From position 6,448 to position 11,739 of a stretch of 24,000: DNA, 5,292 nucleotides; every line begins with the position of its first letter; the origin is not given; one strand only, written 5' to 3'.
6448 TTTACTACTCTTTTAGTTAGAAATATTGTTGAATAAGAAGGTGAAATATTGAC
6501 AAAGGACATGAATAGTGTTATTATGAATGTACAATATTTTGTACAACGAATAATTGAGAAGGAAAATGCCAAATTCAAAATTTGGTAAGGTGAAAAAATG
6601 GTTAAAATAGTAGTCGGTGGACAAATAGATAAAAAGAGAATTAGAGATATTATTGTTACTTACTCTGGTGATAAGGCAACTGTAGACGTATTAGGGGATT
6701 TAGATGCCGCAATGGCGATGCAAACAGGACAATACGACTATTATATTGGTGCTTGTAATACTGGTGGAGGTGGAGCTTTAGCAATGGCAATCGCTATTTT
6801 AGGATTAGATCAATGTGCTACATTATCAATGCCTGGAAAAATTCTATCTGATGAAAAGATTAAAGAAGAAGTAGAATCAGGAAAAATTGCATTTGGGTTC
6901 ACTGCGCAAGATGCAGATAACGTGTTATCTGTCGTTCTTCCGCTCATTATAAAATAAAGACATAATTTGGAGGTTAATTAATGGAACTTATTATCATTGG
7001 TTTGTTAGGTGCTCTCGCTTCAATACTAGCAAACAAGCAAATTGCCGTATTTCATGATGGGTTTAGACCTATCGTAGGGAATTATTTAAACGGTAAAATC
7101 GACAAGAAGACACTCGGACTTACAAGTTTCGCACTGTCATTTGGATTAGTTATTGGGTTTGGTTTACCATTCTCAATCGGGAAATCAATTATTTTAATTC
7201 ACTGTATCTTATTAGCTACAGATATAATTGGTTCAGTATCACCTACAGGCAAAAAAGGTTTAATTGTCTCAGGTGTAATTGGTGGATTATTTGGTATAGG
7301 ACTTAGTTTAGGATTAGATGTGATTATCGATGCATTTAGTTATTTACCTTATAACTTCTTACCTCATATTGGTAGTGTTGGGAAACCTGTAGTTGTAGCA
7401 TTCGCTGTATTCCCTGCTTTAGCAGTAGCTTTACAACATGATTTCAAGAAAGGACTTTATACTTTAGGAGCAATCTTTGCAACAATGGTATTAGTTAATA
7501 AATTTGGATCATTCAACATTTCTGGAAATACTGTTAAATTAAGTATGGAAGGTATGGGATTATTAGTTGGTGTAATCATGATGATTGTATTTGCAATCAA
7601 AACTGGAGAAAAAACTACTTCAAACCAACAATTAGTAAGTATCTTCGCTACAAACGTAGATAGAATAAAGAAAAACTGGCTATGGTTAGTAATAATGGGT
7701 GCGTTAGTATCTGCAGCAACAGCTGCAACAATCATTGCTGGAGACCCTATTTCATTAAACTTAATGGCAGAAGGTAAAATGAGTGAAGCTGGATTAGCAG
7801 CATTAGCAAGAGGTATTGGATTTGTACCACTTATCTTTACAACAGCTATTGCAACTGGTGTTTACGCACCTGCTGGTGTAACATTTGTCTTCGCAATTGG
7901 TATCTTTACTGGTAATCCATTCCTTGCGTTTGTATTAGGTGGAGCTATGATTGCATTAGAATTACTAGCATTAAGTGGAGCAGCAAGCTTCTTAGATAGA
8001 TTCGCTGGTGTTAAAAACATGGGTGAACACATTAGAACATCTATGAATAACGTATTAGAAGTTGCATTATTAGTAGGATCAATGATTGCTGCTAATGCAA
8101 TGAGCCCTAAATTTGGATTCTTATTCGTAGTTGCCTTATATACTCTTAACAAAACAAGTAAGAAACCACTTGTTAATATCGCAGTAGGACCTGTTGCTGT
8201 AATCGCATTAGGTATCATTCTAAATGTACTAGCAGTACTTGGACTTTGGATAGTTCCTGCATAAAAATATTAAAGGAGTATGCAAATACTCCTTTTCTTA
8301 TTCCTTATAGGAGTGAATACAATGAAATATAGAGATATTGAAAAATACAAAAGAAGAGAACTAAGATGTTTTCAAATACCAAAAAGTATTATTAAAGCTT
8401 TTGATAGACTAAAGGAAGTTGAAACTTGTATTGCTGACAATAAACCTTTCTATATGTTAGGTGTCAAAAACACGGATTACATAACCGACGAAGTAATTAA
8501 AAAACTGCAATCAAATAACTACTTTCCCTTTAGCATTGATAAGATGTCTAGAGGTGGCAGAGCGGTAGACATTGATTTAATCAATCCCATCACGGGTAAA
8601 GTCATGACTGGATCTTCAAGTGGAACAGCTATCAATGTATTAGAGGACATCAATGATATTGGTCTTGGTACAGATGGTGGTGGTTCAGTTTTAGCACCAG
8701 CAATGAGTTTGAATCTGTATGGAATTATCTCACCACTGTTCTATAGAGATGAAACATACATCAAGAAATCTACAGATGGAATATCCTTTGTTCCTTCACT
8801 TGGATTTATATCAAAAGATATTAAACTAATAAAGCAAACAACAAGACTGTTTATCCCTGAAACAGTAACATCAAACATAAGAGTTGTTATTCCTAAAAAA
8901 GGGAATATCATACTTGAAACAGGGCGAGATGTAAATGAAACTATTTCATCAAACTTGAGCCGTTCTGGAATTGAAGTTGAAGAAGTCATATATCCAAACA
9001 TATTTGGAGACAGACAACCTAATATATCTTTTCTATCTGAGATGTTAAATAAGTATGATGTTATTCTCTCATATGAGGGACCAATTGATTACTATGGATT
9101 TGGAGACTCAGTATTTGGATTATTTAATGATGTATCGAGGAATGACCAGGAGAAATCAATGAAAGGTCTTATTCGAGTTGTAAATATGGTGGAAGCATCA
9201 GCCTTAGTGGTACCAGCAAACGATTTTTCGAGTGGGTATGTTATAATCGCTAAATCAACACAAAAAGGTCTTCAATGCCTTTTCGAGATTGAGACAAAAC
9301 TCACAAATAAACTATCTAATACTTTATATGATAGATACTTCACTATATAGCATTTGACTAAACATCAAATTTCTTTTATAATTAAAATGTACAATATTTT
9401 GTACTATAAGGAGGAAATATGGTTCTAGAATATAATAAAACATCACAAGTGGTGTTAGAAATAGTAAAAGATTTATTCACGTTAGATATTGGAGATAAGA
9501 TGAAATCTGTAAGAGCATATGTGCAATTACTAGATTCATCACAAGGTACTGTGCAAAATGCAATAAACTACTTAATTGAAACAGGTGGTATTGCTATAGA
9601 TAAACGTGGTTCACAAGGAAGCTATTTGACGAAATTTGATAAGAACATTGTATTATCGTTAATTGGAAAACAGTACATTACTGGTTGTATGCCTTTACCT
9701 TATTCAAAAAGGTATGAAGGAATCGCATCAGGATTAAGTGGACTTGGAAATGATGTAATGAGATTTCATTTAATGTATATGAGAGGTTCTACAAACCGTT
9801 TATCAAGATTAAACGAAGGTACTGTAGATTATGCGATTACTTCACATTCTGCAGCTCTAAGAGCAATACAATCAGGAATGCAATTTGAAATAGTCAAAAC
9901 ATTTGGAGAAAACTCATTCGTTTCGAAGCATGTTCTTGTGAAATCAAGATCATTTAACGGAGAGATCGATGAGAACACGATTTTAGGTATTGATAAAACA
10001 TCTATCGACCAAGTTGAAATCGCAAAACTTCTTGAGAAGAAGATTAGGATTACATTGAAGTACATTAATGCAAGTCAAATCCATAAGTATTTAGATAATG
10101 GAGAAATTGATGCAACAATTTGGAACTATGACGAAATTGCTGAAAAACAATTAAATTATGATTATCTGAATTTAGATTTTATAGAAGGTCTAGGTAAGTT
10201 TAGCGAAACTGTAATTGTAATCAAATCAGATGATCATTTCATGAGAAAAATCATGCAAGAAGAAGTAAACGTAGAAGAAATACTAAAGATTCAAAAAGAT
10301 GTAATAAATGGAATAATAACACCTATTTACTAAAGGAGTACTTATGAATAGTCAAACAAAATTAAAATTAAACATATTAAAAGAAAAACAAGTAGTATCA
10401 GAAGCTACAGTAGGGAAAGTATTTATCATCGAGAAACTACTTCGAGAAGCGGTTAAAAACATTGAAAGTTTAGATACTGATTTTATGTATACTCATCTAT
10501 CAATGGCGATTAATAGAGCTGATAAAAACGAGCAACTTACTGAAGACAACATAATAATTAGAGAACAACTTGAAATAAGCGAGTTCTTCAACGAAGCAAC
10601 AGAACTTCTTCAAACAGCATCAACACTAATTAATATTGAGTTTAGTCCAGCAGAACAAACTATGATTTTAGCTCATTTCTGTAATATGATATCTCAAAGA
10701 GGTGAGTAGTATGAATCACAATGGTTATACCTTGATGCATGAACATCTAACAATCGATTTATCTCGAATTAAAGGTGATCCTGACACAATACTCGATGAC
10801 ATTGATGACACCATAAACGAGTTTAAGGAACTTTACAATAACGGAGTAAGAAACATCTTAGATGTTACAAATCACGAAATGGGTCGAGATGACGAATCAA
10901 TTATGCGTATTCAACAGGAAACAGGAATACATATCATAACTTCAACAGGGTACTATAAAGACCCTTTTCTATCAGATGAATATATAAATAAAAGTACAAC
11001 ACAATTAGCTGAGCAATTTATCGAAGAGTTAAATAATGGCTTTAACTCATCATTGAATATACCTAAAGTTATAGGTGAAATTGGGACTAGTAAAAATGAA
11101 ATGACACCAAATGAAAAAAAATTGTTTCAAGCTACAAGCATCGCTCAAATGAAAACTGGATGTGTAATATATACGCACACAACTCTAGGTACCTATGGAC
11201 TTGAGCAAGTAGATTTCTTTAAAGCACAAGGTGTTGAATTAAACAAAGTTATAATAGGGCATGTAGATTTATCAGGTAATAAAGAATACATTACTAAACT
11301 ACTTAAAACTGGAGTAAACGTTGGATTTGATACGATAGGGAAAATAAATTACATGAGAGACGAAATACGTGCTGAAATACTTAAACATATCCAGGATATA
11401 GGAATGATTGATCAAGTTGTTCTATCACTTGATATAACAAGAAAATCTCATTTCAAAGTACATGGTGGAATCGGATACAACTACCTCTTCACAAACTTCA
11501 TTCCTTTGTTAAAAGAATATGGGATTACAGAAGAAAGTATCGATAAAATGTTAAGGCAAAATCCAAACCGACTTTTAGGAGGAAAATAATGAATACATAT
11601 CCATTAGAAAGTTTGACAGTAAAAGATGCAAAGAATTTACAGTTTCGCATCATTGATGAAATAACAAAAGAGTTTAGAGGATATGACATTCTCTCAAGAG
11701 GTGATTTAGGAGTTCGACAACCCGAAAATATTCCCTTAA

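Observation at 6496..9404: Identical 19-nt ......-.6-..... operator sits on the transcription start of both near-consensus promoters in the locus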

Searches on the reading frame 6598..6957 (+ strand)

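Call 5: search_protein_families(library=pfam, proteins=[window:6598-6957:+])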
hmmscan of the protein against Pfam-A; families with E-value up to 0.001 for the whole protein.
window:6598-6957:+ (119 aa): 1 family
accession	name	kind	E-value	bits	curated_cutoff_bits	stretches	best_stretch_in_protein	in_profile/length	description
PF10941.13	DUF2620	-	1.2e-42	145.2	25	1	2-115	1-113/115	Protein of unknown function DUF2620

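Call 48: search_protein_families(library=ncbifam, proteins=[window:6598-6957:+])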
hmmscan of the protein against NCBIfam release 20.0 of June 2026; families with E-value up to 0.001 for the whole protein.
window:6598-6957:+ (119 aa): 0 families

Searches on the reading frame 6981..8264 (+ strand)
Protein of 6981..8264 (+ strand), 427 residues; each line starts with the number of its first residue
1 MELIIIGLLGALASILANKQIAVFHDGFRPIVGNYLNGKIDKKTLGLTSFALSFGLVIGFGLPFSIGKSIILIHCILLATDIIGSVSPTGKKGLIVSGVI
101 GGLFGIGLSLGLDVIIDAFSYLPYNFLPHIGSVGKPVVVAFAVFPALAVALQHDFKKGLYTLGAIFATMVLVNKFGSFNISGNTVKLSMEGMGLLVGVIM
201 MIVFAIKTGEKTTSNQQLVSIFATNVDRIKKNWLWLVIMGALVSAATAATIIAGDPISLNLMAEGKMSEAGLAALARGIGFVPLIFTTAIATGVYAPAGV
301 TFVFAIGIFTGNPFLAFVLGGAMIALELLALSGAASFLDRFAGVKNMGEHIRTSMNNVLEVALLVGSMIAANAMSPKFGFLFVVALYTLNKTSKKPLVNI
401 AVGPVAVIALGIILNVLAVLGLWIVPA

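Call 5: search_protein_families(library=pfam, proteins=[window:6981-8264:+])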
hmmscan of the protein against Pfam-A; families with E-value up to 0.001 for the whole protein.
window:6981-8264:+ (427 aa): 1 family
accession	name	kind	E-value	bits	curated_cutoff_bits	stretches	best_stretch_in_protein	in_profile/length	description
PF10797.14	YhfT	-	3.9e-155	517.5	26.1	1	3-423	2-430/430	Protein of unknown function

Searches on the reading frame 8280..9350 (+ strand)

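Call 5: search_protein_families(library=pfam, proteins=[window:8280-9350:+])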
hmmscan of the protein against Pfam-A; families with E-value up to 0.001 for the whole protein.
window:8280-9350:+ (356 aa): 1 family
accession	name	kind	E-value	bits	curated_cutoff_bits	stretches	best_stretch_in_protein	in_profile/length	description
PF01425.27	Amidase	-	3.2e-07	30.2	27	1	106-149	124-167/445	Amidase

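Call 48: search_protein_families(library=ncbifam, proteins=[window:8280-9350:+])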
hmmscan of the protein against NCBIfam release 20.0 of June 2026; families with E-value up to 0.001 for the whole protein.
window:8280-9350:+ (356 aa): 12 families
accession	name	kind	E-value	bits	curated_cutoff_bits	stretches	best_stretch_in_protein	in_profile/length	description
NF006169.0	PRK08310.1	equivalog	3.5e-08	33.3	391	1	106-197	105-193/395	amidase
TIGR00132.1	gatA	equivalog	8.2e-07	28.1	481.1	1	106-149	135-178/466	Asp-tRNA(Asn)/Glu-tRNA(Gln) amidotransferase subunit GatA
NF005460.0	PRK07056.1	subfamily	4.8e-06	25.8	447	1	106-148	156-198/457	amidase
NF004622.0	PRK05962.1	equivalog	5e-05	22.3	463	1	107-144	132-169/431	amidase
NF005688.0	PRK07488.1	equivalog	0.0001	21.4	532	1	107-141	153-187/474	indoleacetamide hydrolase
NF006043.0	PRK08186.1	subfamily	0.00013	20.5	487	1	108-149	147-188/600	allophanate hydrolase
NF005219.0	PRK06707.1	equivalog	0.0002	19.9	498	1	100-148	216-263/536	amidase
NF005300.0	PRK06828.1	subfamily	0.00022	19.8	494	1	92-149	148-209/491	amidase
NF004766.0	PRK06102.1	equivalog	0.00035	19.8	559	1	108-143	154-189/455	amidase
NF009119.0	PRK12470.1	equivalog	0.00039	19.6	498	1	107-149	150-192/462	amidase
NF005565.0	PRK07235.1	subfamily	0.00053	18.8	545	1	102-149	160-208/506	amidase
TIGR02713.1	allophanate_hyd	equivalog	0.00087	17.9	511.05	0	108-149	110-151/563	allophanate hydrolase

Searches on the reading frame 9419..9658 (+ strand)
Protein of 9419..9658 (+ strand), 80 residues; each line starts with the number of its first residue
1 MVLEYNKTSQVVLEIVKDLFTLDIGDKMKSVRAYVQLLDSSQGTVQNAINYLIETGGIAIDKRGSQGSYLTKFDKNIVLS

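Call 47: search_protein_families(library=pfam, proteins=[window:9419-9658:+], max_evalue=10)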
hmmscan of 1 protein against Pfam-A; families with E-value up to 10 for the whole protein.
seq(80 aa): 2 families
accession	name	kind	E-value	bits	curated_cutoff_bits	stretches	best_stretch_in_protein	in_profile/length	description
PF14502.12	HTH_41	-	1.8e-10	40.5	25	1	24-70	2-48/48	Helix-turn-helix domain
PF00392.27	GntR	-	0.13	12.3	27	1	9-63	3-59/64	Bacterial regulatory proteins, gntR family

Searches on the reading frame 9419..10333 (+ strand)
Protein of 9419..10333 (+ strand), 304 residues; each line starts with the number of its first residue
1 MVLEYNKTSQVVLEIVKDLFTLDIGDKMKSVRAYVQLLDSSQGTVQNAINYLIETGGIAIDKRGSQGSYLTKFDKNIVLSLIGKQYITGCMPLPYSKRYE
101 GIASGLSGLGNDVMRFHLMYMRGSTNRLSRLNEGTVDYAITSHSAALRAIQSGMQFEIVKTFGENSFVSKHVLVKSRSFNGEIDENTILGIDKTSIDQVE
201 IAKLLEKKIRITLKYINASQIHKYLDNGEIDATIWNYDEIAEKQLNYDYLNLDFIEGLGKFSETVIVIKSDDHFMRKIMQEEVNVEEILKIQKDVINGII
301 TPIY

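Call 5: search_protein_families(library=pfam, proteins=[window:9419-10333:+])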
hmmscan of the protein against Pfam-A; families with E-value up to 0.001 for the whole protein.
window:9419-10333:+ (304 aa): 2 families
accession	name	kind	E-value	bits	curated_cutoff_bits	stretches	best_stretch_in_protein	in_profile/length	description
PF14503.11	YhfZ_C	-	2.2e-53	181.5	35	1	75-304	2-236/236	YhfZ C-terminal domain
PF14502.12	HTH_41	-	1.4e-09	37.6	25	1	24-70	2-48/48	Helix-turn-helix domain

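Call 11: find_related_loci(query=window:9419-10330:+, collection=genome_contigs, flank=6000)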
Query window:9419-10330:+ (304 aa) in genome_contigs; peptide patterns used: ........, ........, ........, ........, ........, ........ (x = any residue, [..] = any of these).
36 stretches matched a pattern, but none encodes a relative of the query by tblastn (E <= 1e-3).

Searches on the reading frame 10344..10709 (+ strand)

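Call 5: search_protein_families(library=pfam, proteins=[window:10344-10709:+])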
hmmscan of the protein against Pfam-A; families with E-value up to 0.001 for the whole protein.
window:10344-10709:+ (121 aa): 1 family
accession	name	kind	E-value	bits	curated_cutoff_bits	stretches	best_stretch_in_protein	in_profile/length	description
PF00874.25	PRD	-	4.8e-06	27.2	23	1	28-112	3-87/90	PRD domain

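Call 48: search_protein_families(library=ncbifam, proteins=[window:10344-10709:+])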
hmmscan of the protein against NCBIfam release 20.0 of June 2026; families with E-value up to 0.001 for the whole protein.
window:10344-10709:+ (121 aa): 1 family
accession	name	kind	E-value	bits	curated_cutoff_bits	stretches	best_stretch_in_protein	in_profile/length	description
NF047357.1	antiterm_GlcT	equivalog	0.00047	19.6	320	1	13-112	174-269/272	glucose PTS transporter transcription antiterminator GlcT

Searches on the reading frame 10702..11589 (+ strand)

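Call 5: search_protein_families(library=pfam, proteins=[window:10702-11589:+])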
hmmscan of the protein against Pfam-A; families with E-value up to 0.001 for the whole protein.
window:10702-11589:+ (295 aa): 1 family
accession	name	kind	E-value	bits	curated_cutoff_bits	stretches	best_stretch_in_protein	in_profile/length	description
PF02126.24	PTE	-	8e-77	259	22.4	1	4-292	3-297/298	Phosphotriesterase family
